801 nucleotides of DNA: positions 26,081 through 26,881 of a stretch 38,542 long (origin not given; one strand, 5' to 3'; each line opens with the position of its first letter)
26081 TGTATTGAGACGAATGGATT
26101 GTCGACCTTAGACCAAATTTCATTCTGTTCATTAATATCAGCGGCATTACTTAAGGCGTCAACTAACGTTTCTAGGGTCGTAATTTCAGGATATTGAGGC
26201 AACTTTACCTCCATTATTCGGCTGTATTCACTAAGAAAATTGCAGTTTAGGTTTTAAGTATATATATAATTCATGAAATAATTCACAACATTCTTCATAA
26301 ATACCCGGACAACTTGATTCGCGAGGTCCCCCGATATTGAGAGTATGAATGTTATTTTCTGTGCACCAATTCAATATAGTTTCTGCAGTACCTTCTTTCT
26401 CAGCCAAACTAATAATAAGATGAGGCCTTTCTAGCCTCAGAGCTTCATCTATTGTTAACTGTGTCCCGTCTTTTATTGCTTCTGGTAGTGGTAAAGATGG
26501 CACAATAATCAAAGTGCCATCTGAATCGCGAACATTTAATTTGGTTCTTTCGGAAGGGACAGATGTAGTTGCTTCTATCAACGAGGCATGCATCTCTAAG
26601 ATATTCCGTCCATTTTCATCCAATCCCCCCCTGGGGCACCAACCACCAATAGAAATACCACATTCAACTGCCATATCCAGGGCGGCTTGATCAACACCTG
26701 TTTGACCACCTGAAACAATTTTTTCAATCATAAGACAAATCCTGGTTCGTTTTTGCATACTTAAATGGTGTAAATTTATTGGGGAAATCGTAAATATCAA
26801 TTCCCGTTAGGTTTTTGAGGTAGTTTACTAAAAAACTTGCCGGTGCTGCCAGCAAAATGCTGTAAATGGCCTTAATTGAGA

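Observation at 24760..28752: Repressor-led five-gene cargo operon with a gene combination I cannot assign to any described system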

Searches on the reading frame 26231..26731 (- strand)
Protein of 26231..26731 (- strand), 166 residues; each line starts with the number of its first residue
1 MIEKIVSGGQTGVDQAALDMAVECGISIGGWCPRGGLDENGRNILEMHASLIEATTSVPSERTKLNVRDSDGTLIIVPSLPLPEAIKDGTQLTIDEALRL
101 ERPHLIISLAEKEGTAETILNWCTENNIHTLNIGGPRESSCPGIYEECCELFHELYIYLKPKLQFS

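Call 6: search_protein_families(library=pfam, proteins=[window:26231-26731:-], max_evalue=0.01)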
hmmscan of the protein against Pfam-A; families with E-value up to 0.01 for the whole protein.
window:26231-26731:- (166 aa): 1 family
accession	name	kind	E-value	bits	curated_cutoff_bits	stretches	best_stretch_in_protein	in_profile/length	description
PF12694.12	cpYpsA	-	9.3e-45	152.4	26.2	1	5-154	1-143/145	Circularly permutated YpsA SLOG family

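Call 7: search_protein_families(library=ncbifam, proteins=[window:26231-26731:-], max_evalue=0.01)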
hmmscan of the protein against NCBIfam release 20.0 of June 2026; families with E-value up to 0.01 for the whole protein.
window:26231-26731:- (166 aa): 0 families

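Call 8: search_protein_families(library=padloc, proteins=[window:26231-26731:-], max_evalue=0.01)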
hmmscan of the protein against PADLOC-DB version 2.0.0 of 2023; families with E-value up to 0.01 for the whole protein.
window:26231-26731:- (166 aa): 0 families

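Call 24: search_solved_structures(query=window:26231-26731:-, max_evalue=0.01, show_alignments=2)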
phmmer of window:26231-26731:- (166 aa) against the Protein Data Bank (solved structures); distinct sequences matched with E-value up to 0.01: 1.
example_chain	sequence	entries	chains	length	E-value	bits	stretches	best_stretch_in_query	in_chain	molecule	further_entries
3imk_A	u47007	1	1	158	4e-25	91.7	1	2-152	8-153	Putative molybdenum carrier protein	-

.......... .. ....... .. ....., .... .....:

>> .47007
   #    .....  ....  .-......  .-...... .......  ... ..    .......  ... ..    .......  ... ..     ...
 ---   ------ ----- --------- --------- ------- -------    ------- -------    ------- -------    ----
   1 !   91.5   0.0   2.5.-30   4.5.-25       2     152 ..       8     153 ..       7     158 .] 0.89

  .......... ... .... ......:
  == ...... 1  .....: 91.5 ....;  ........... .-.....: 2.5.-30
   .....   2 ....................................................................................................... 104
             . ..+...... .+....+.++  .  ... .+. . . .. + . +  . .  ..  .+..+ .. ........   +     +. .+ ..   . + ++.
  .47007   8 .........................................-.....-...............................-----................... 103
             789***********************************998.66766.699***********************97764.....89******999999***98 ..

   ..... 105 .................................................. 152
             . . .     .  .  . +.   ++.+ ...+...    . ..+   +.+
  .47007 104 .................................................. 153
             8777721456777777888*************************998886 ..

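Call 30: find_homologous_proteins(query=window:26231-26731:-, max_evalue=0.001)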
Query window:26231-26731:- (166 aa): 6932 proteins with E <= 0.001 among 7013 candidates; the best 120 are listed.
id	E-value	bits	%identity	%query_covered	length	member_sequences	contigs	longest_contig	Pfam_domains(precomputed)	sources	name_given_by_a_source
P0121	6.6e-107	372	100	100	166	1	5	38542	PF12694.13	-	-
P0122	3.8e-91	321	87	100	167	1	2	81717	PF12694.13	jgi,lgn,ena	-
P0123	6.2e-84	298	82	100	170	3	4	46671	PF12694.13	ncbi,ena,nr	ncbi:MAG: hypothetical protein A3E88_00675 [Legionellales bacterium RIFCSPHIGHO2_12_FULL_35_11]|nr:M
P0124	1.5e-70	254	69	100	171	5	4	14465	PF12694.13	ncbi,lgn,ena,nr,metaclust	ncbi:MAG: hypothetical protein A3E88_06495 [Legionellales bacterium RIFCSPHIGHO2_12_FULL_35_11]|nr:M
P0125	2.8e-69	250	70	100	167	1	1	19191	PF12694.13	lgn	-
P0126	7.3e-69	249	68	100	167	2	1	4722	PF12694.13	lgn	-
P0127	7.6e-69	249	69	100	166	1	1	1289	PF12694.13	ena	-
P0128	1.0e-68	248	70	99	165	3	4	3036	PF12694.13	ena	-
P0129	1.4e-65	238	68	98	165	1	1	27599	PF12694.13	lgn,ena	-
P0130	3.6e-62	227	66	100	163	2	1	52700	PF12694.13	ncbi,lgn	-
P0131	5.1e-62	226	64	99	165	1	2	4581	PF12694.13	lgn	-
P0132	5.3e-62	226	65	98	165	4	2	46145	PF12694.13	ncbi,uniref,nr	ncbi:putative molybdenum carrier protein [Legionella erythra]|uniref:Putative molybdenum carrier n=1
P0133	5.7e-62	226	66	98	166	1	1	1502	PF12694.13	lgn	-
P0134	6.3e-62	226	64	96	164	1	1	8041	PF12694.13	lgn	-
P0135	8.4e-62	226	65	99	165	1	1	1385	PF12694.13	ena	-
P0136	4.5e-61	223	68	90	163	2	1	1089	PF12694.13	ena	-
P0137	8.6e-61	222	63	99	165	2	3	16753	PF12694.13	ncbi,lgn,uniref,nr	ncbi:hypothetical protein DIZ81_13890 [Legionella taurinensis]|uniref:Molybdenum cofactor carrier n=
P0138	1.1e-60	222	63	99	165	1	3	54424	PF12694.13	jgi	jgi:hypothetical protein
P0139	2.1e-60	221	61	100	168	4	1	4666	PF12694.13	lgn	-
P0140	2.3e-60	221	63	99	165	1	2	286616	PF12694.13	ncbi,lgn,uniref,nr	ncbi:putative molybdenum carrier [Legionella rubrilucens]|uniref:Putative molybdenum carrier n=1 Tax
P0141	2.4e-60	221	62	100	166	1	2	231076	PF12694.13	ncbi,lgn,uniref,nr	ncbi:putative molybdenum carrier protein [Legionella impletisoli]|uniref:Molybdenum carrier n=1 Tax=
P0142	3.1e-60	221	65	98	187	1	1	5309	PF12694.13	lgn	-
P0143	9.3e-60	219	61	99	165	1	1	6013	PF12694.13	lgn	-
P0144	1.7e-59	218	67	90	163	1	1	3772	PF12694.13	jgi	jgi:hypothetical protein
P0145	1.8e-59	218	61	99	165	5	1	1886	PF12694.13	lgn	-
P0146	2.6e-59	218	63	98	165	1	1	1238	PF12694.13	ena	-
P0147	3.0e-59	217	61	99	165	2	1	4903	PF12694.13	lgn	-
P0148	5.7e-59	217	59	99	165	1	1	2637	PF12694.13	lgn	-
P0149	6.4e-59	216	63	99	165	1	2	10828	PF12694.13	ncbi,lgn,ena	-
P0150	7.0e-59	216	62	98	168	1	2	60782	PF12694.13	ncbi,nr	ncbi:MAG: putative molybdenum carrier protein [Legionella sp.]|nr:putative molybdenum carrier protei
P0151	7.8e-59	216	61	99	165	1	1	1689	PF12694.13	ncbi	-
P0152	1.2e-58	215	62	96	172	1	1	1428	PF12694.13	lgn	-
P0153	1.9e-58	215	61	99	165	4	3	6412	PF12694.13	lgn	-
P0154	2.0e-58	215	63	96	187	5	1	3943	PF12694.13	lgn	-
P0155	2.7e-58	214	62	99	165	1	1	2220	PF12694.13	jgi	-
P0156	3.4e-58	214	62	99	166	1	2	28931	PF12694.13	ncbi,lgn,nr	ncbi:MAG: putative molybdenum carrier protein [Tatlockia sp.]|nr:putative molybdenum carrier protein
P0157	3.6e-58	214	61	99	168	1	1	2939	PF12694.13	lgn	-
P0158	4.0e-58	214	64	97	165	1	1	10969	PF12694.13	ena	-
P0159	4.2e-58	214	62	99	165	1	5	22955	PF12694.13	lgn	-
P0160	7.4e-58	213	63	98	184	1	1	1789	PF12694.13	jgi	jgi:Circularly permutated YpsA SLOG family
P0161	1.3e-57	212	62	99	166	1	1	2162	PF12694.13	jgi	jgi:Circularly permutated YpsA SLOG family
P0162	1.3e-57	212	61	96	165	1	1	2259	PF12694.13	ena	-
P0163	1.5e-57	212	63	97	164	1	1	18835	PF12694.13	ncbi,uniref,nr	ncbi:putative molybdenum carrier protein [Legionella sp.]|uniref:putative molybdenum carrier protein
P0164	2.8e-57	211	61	98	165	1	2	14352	PF12694.13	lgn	-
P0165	3.4e-57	211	62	94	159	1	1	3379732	PF12694.13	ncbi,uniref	ncbi:putative molybdenum carrier protein [Legionella sp. D16C41]|uniref:putative molybdenum carrier 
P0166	3.6e-57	211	59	99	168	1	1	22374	PF12694.13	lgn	-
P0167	5.1e-57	210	60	99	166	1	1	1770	PF12694.13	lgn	-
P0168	1.0e-56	209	62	99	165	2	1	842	PF12694.13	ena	-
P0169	1.3e-56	209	63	94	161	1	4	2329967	PF12694.13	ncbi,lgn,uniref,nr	ncbi:putative molybdenum carrier protein [Legionella jamestowniensis]|uniref:Putative molybdenum car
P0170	1.4e-56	209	66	100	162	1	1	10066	PF12694.13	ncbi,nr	ncbi:MAG: putative molybdenum carrier protein [Legionellaceae bacterium]|nr:putative molybdenum carr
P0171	1.5e-56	209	62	94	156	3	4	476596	PF12694.13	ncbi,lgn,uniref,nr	ncbi:hypothetical protein DIZ81_13265 [Legionella taurinensis]|uniref:Molybdenum cofactor carrier n=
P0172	1.5e-56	209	60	99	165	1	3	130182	PF12694.13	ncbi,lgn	-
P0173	4.4e-56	207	59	99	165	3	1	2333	PF12694.13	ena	-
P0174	4.6e-56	207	61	99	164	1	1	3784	PF12694.13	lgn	-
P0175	5.6e-56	207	62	98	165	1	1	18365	PF12694.13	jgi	-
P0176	6.3e-56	207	58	99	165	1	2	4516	PF12694.13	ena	-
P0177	7.2e-56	206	62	99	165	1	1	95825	PF12694.13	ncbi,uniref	ncbi:putative molybdenum carrier protein [Legionella dresdenensis]|uniref:Molybdenum carrier protein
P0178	7.4e-56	206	61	99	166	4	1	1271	PF12694.13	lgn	-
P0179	8.8e-56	206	59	99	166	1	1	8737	PF12694.13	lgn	-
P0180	1.2e-55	206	62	98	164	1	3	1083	PF12694.13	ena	-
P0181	1.3e-55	206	62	99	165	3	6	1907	PF12694.13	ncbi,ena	-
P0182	1.9e-55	205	63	92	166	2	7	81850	PF12694.13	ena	-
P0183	2.2e-55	205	60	98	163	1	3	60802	PF12694.13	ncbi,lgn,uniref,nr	ncbi:putative molybdenum carrier [Legionella nautarum]|uniref:Putative molybdenum carrier n=1 Tax=Le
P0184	2.4e-55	205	57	100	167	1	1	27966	PF12694.13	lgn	-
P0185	3.5e-55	204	59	98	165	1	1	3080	PF12694.13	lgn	-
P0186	4.0e-55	204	58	99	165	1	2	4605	PF12694.13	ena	-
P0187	5.6e-55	204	61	96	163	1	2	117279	PF12694.13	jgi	jgi:hypothetical protein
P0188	5.7e-55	204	62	96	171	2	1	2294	PF12694.13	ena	-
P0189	7.6e-55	203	60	98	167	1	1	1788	PF12694.13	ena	-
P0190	1.1e-54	203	60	99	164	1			PF12694.13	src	-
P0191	1.2e-54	202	62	95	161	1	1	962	PF12694.13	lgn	-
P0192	1.6e-54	202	60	96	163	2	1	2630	PF12694.13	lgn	-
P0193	2.8e-54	201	63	93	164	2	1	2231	PF12694.13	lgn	-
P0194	4.5e-54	201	60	98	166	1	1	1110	PF12694.13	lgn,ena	-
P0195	4.6e-54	201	60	98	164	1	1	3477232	PF12694.13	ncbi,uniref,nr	ncbi:putative molybdenum carrier protein [Legionella cardiaca]|uniref:Molybdenum carrier protein n=1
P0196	6.7e-54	200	62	90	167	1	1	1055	PF12694.13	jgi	jgi:hypothetical protein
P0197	1.1e-53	199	57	94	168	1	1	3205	PF12694.13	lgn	-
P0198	1.3e-53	199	62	93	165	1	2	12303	PF12694.13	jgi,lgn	-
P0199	1.5e-53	199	61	94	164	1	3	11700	PF12694.13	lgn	-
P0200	2.3e-53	198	62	92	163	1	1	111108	PF12694.13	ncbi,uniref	ncbi:YpsA SLOG family protein [Legionella sp. CNM-1927-20]|uniref:YpsA SLOG family protein n=1 Tax=L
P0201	4.6e-53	197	58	96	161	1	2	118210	PF12694.13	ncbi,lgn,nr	ncbi:MAG: putative molybdenum carrier protein [Tatlockia sp.]|nr:putative molybdenum carrier protein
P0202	4.9e-53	197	56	100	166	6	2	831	PF12694.13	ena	-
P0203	8.3e-53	196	60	96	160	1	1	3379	PF12694.13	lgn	-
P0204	1.0e-52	196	58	98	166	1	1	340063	PF12694.13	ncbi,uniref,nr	ncbi:hypothetical protein B1207_07695 [Legionella quinlivanii]|uniref:Molybdenum carrier n=1 Tax=Leg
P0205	2.9e-52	195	57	98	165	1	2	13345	PF12694.13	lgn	-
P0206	4.4e-52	194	58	99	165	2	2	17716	PF12694.13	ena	-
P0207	4.9e-52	194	62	94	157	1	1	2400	PF12694.13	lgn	-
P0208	7.5e-52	193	58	97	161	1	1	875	PF12694.13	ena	-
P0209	1.3e-51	193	56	99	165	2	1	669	PF12694.13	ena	-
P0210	1.4e-51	193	57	95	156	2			PF12694.13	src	-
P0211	1.4e-51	192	58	98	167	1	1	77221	PF12694.13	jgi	jgi:hypothetical protein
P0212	2.4e-51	192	57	99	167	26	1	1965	PF12694.13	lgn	-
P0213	2.5e-51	192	59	92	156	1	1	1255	PF12694.13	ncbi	-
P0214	2.9e-51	191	58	98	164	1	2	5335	PF12694.13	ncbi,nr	ncbi:MAG: putative molybdenum carrier protein [Tatlockia sp.]|nr:putative molybdenum carrier protein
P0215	4.5e-51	191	60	95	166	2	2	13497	PF12694.13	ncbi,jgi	jgi:hypothetical protein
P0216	4.8e-51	191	56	100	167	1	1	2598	PF12694.13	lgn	-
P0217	4.8e-51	191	56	99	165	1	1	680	PF12694.13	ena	-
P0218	3.4e-50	188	58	96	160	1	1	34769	PF12694.13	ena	-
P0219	5.5e-50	187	54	98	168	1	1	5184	PF12694.13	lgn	-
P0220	6.0e-50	187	55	99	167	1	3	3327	PF12694.13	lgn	-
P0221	2.4e-49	185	54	99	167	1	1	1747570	PF12694.13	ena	-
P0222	4.4e-49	184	57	96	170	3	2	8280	PF12694.13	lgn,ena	-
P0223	5.4e-49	184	60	88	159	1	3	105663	PF12694.13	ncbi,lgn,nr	ncbi:MAG: putative molybdenum carrier protein [Tatlockia sp.]|nr:putative molybdenum carrier protein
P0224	7.2e-49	184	56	96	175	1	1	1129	PF12694.13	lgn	-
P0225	7.4e-49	184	56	96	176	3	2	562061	PF12694.13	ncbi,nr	ncbi:hypothetical protein EAW55_00590 [Legionella jordanis]|nr:hypothetical protein EAW55_00590 [Leg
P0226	7.9e-49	184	54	99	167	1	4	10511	PF12694.13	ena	-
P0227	2.7e-48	182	61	84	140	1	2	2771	PF12694.13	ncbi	-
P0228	3.3e-48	182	56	98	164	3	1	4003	PF12694.13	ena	-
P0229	3.8e-48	181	59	93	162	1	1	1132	PF12694.13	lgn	-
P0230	4.9e-48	181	59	96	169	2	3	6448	PF12694.13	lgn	-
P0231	5.9e-48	181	56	96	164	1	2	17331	PF12694.13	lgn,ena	-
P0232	8.0e-48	180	54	96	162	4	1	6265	PF12694.13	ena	-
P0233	9.2e-48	180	63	83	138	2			PF12694.13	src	-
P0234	1.5e-47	179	60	94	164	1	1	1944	PF12694.13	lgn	-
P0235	2.0e-47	179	56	93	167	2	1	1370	PF12694.13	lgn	-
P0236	9.2e-47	177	54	96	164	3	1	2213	PF12694.13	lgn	-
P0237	1.5e-46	176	57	93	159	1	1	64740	PF12694.13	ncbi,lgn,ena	-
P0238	3.5e-46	175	57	95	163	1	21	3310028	PF12694.13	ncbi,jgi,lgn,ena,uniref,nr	ncbi:putative molybdenum carrier protein [Legionella micdadei]|uniref:Molybdenum carrier n=1 Tax=Leg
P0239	5.2e-46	174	54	94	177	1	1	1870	PF12694.13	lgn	-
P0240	2.5e-45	172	54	94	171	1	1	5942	PF12694.13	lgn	-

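Call 31: find_encoding_contigs(protein=P0238, flank=6000, max_places=1)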
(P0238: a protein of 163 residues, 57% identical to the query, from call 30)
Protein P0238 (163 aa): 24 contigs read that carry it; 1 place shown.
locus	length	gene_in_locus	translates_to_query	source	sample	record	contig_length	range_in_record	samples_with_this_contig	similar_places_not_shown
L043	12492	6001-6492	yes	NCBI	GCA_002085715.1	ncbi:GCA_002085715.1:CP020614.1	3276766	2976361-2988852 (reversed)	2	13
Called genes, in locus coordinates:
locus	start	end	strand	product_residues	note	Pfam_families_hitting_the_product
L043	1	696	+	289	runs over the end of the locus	-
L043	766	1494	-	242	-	PF00497:SBP_bac_3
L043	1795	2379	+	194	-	PF00881:Nitroreductase, PF14512:TM1586_NiRdase (faint)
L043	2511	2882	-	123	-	-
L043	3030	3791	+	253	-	PF00376:MerR, PF13411:MerR_1, PF07739:TipAS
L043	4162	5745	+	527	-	PF00856:SET, PF12796:Ank_2 (weak), PF00023:Ank (weak), PF13637:Ank_4 (faint)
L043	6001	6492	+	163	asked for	PF12694:cpYpsA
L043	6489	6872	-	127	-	PF04248:NTP_transf_9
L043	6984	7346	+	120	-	PF24275:NttA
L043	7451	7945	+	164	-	PF25084:LbH_EIF2B (weak), PF25087:GMPPB_C (faint), PF00132:Hexapep (weak), PF14602:Hexapep_2 (faint), PF00132:Hexapep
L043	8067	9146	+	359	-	PF01073:3Beta_HSD, PF01370:Epimerase, PF02719:Polysacc_synt_2, PF04321:RmlD_sub_bind, PF07993:NAD_binding_4 (faint), PF16363:GDP_Man_Dehyd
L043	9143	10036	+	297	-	PF00483:NTP_transferase, PF12804:NTP_transf_3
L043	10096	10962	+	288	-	PF10727:Rossmann-like (weak), PF10728:DUF2520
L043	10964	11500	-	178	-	PF04315:EpmC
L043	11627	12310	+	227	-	PF01557:FAA_hydrolase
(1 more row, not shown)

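Call 32: find_encoding_contigs(protein=P0195, flank=6000, max_places=1)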
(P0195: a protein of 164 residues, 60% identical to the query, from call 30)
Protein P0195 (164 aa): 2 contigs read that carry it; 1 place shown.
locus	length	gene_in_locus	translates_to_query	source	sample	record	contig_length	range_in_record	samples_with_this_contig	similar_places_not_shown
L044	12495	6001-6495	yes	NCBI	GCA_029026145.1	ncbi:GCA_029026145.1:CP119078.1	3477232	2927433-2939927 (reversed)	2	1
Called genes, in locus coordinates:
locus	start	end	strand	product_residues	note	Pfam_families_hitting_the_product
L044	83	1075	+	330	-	PF01636:APH, PF01633:Choline_kinase (weak)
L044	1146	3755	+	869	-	PF03707:MHYT, PF00512:HisKA, PF02518:HATPase_c, PF00072:Response_reg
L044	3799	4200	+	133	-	PF00072:Response_reg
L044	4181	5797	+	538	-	PF01627:Hpt, PF00072:Response_reg, PF00990:GGDEF, PF22335:Cas10-Cmr2_palm2 (weak)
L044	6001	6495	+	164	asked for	PF12694:cpYpsA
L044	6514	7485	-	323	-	PF01207:Dus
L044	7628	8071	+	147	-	-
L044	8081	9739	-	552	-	-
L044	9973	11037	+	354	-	PF00535:Glycos_transf_2, PF04138:GtrA_DPMS_TM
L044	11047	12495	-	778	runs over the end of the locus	PF13483:Lactamase_B_3, PF12706:Lactamase_B_2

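Call 70: search_protein_families(library=phrogs, proteins=[window:26231-26731:-], max_evalue=0.01)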
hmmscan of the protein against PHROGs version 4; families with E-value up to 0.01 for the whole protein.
window:26231-26731:- (166 aa): 0 families
